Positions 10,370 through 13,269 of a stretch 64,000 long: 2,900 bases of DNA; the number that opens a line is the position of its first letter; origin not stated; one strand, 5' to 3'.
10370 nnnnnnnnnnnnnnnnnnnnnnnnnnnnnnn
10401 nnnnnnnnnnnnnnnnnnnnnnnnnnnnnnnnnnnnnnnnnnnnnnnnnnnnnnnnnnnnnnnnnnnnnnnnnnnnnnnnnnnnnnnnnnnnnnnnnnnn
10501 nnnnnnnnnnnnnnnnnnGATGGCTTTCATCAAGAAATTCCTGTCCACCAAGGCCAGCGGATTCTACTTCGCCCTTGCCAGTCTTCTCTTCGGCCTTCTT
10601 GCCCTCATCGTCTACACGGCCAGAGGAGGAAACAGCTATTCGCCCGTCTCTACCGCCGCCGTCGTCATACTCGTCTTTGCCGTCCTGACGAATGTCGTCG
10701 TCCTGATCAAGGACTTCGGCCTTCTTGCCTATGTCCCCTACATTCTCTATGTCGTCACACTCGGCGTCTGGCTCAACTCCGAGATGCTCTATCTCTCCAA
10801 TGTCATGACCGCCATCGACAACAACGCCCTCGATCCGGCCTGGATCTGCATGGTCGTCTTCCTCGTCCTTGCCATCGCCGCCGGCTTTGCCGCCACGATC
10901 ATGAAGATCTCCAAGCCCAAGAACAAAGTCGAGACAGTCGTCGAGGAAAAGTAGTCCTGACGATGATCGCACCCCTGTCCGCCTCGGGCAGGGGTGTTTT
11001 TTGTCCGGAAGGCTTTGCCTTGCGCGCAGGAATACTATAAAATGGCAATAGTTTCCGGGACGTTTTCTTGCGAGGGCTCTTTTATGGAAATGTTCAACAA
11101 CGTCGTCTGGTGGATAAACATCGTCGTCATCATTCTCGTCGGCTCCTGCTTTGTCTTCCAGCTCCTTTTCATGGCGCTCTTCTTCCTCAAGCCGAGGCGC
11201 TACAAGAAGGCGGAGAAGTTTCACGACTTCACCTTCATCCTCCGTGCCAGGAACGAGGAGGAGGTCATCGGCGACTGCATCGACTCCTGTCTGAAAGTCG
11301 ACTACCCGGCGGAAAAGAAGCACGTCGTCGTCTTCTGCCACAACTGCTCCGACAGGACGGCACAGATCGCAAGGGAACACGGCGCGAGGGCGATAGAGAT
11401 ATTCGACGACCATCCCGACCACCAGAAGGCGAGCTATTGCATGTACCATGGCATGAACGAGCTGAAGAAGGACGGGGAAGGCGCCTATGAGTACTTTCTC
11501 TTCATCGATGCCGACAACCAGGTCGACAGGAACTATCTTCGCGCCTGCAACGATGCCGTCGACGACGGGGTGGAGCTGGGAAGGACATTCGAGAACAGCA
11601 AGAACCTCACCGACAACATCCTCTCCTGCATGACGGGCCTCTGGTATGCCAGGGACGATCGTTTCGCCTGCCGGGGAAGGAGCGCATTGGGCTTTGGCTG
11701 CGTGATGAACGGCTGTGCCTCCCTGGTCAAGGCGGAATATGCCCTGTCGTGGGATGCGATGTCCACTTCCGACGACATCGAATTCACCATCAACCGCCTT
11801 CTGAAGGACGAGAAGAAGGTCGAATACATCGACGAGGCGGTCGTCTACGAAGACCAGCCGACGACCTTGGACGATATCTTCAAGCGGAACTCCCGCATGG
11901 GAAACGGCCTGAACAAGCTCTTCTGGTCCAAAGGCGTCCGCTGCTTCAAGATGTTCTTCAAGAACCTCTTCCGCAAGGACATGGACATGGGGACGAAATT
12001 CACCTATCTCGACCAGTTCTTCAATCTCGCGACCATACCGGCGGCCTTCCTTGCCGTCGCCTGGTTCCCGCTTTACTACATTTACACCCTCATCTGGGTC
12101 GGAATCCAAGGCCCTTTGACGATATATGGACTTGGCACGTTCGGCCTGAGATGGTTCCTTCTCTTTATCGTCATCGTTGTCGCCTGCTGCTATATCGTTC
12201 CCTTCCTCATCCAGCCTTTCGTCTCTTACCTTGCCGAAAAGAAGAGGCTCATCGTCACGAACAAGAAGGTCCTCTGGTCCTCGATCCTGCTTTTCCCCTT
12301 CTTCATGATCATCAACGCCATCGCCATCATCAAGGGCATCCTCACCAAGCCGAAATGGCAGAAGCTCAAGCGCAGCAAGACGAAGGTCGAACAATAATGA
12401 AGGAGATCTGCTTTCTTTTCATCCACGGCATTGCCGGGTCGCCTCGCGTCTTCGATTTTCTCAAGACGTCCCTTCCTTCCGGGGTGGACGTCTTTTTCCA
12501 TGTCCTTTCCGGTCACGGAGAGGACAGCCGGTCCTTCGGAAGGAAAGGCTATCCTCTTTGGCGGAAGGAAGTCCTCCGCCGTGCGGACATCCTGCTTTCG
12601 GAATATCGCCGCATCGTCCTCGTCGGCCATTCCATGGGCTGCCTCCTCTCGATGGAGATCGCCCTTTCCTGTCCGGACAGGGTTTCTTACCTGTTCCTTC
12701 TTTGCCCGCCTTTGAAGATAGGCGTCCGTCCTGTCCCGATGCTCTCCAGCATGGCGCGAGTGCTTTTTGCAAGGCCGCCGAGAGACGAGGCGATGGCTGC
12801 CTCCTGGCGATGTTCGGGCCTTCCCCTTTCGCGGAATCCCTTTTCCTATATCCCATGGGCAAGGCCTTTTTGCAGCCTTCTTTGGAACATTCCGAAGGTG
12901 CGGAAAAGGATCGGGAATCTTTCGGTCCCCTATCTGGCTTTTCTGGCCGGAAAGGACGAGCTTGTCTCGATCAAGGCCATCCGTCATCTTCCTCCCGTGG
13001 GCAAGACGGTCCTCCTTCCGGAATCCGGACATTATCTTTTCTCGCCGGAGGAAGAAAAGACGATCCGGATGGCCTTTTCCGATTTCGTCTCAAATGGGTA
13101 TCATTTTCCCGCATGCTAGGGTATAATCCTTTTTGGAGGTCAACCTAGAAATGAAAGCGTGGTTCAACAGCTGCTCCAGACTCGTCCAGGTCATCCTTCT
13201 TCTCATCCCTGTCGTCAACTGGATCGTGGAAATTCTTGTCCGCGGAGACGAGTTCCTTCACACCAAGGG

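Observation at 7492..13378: Duplicated cassette 'giant membrane-anchored GH3-like enzyme + small 4-TM protein', first copy linked to a membrane GT2 synthase and an esterase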

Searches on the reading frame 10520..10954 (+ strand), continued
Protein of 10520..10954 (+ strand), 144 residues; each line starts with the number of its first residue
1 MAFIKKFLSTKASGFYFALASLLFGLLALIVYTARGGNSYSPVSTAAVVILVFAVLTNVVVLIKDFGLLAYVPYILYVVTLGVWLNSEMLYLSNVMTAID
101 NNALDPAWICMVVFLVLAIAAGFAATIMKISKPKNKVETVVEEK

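Call 87: find_encoding_contigs(protein=P0127, flank=9000, max_places=1)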
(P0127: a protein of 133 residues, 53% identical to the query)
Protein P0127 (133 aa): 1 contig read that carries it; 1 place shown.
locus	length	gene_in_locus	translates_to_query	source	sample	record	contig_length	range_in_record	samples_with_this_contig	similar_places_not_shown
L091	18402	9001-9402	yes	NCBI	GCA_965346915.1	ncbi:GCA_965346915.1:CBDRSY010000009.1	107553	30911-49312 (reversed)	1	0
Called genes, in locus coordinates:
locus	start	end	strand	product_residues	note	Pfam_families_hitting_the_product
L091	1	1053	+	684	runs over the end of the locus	PF00724:Oxidored_FMN, PF07992:Pyr_redox_2, PF00070:Pyr_redox (weak), PF00890:FAD_binding_2 (weak), PF07992:Pyr_redox_2, PF12831:FAD_oxidored, PF13450:NAD_binding_8, PF13738:Pyr_redox_3, +7 more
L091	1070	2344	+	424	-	PF04412:AcnX, PF28403:AcnX_2nd, PF28406:AcnX_3rd (weak)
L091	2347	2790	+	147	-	PF01989:AcnX_swivel_put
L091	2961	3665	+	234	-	PF00072:Response_reg, PF04397:LytTR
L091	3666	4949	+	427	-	PF14501:HATPase_c_5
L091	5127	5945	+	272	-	-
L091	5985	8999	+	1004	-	PF01915:Glyco_hydro_3_C, PF14310:Fn3-like, PF00933:Glyco_hydro_3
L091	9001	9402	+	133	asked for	-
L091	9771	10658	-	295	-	PF02588:YitT_membrane, PF10035:DUF2179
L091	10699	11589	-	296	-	-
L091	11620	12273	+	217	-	-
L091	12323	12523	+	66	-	-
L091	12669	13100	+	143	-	PF03652:RuvX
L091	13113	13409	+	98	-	PF06949:DUF1292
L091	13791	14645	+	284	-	PF03006:HlyIII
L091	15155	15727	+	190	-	PF11667:DUF3267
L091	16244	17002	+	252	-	PF00318:Ribosomal_S2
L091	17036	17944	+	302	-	PF25025:EF-Ts_N (weak), PF00889:EF_TS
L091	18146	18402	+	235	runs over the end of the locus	PF00696:AA_kinase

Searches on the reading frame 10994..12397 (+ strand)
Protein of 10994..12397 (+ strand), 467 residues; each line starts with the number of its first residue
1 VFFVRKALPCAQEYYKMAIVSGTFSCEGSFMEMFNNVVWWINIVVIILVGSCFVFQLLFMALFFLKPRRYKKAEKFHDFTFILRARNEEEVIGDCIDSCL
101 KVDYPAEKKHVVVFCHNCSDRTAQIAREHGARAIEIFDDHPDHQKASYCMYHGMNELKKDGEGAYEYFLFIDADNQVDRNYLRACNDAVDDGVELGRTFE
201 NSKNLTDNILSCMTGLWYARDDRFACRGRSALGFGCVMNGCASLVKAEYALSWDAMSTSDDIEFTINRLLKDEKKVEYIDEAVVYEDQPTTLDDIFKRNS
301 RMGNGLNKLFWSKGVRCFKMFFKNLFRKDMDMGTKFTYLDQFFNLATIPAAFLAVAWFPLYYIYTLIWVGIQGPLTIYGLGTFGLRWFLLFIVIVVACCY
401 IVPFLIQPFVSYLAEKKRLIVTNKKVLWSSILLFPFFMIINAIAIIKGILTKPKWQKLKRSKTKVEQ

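Call 7: search_protein_families(library=pfam, proteins=[window:10994-12397:+], max_evalue=0.01)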
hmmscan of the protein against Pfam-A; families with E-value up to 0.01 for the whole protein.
window:10994-12397:+ (467 aa): 4 families
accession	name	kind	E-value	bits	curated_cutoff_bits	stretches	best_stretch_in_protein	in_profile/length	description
PF13632.12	Glyco_trans_2_3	-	6.2e-15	56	27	1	167-394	1-189/198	Glycosyl transferase family group 2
PF13641.12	Glyco_tranf_2_3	-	2.9e-14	54.1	27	1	78-303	2-228/230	Glycosyltransferase like family 2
PF00535.33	Glycos_transf_2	-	5e-08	33.5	23.3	1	82-204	3-121/168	Glycosyl transferase family 2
PF13704.12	Glyco_tranf_2_4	-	3.7e-05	24.6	27.5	1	86-175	1-82/98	Glycosyl transferase family 2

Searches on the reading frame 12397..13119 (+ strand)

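Call 7: search_protein_families(library=pfam, proteins=[window:12397-13119:+], max_evalue=0.01)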
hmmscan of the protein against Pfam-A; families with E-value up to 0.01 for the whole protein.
window:12397-13119:+ (240 aa): 7 families
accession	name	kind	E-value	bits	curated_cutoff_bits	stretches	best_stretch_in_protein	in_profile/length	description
PF12697.13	Abhydrolase_6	-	8e-17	63.1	26.3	1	6-216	1-208/217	Alpha/beta hydrolase family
PF00561.26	Abhydrolase_1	-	1.2e-15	58.3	25.8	1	6-129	3-122/245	alpha/beta hydrolase fold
PF12146.15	Hydrolase_4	-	5.7e-10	39.3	27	1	7-123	8-130/239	Serine aminopeptidase, S33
PF10230.15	LIDHydrolase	-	3.7e-05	24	27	1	69-107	82-121/262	Lipid-droplet associated hydrolase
PF00975.26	Thioesterase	-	0.00018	22.2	26.4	1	9-90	6-85/226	Thioesterase domain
PF06821.19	Ser_hydrolase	-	0.0017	18.8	22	1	70-120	54-107/172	Serine hydrolase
PF07819.20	PGAP1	-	0.0048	17.1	24.3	0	69-107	89-130/233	PGAP1-like alpha/beta domain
